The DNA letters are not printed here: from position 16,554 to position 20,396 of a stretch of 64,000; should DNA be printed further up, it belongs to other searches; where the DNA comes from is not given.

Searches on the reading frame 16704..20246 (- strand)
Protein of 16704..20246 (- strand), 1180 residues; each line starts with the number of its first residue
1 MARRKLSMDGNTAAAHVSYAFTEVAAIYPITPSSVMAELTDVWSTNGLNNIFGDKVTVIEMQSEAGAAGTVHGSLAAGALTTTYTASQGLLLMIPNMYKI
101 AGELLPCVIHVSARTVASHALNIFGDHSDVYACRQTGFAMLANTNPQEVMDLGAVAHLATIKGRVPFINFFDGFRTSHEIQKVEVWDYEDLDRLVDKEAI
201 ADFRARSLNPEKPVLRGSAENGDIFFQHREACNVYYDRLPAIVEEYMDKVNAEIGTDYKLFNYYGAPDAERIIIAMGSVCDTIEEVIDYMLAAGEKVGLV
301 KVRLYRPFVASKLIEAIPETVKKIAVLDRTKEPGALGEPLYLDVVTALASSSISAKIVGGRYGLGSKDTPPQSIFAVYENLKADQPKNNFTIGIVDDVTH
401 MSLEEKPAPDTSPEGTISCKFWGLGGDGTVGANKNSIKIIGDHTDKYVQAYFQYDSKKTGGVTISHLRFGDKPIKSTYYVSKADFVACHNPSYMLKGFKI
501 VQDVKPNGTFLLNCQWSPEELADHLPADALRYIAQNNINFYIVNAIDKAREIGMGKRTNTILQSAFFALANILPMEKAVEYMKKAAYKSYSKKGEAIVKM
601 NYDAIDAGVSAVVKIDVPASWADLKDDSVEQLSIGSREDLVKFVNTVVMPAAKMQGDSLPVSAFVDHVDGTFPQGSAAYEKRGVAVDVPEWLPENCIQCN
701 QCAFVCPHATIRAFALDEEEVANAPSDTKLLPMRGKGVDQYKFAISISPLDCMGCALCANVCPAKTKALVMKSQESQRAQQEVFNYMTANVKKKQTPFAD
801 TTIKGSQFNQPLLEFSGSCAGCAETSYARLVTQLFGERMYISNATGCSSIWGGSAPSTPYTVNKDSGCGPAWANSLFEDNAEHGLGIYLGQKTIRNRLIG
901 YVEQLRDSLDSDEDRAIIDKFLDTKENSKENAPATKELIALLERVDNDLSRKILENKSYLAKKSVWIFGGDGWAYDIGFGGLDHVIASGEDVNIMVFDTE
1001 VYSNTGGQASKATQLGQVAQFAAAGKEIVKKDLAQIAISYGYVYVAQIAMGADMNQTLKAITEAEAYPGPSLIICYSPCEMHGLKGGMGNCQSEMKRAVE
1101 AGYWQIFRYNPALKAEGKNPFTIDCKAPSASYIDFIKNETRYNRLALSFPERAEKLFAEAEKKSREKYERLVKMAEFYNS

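Call 34: search_protein_families(library=pfam, proteins=[window:16704-20246:-], max_evalue=0.0001)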
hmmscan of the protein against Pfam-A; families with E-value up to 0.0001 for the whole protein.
window:16704-20246:- (1180 aa): 11 families
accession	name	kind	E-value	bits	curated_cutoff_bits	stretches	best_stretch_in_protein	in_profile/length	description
PF01855.24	POR_N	-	1e-76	258.2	27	1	19-247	4-230/231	Pyruvate flavodoxin/ferredoxin oxidoreductase, thiamine diP-bdg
PF01558.24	POR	-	4.7e-35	121.7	27.4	1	425-609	1-172/173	Pyruvate ferredoxin/flavodoxin oxidoreductase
PF10371.14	EKR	-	1.4e-17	63.7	27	1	638-685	10-55/55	Domain of unknown function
PF17147.9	PFOR_II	-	3.8e-17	62.9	27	1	269-372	1-100/102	Pyruvate:ferredoxin oxidoreductase core domain II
PF02775.26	TPP_enzyme_C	-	6.5e-11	42.7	21.9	1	962-1074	46-150/151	Thiamine pyrophosphate enzyme, C-terminal TPP binding domain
PF12838.12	Fer4_7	-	1.8e-09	38.4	27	1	695-765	1-51/52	4Fe-4S dicluster domain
PF00037.32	Fer4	-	1.7e-08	34.4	21.1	0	690-711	2-23/24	4Fe-4S binding domain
PF14697.11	Fer4_21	-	5.8e-08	33.2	35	0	694-724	6-36/59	4Fe-4S dicluster domain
PF13484.11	Fer4_16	-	1.1e-06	29.7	30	1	695-764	1-65/66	4Fe-4S double cluster binding domain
PF13237.11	Fer4_10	-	3.2e-05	24.2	25.5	1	693-763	6-53/53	4Fe-4S dicluster domain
PF12837.12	Fer4_6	-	4.2e-05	23.7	25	1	688-709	1-22/24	4Fe-4S binding domain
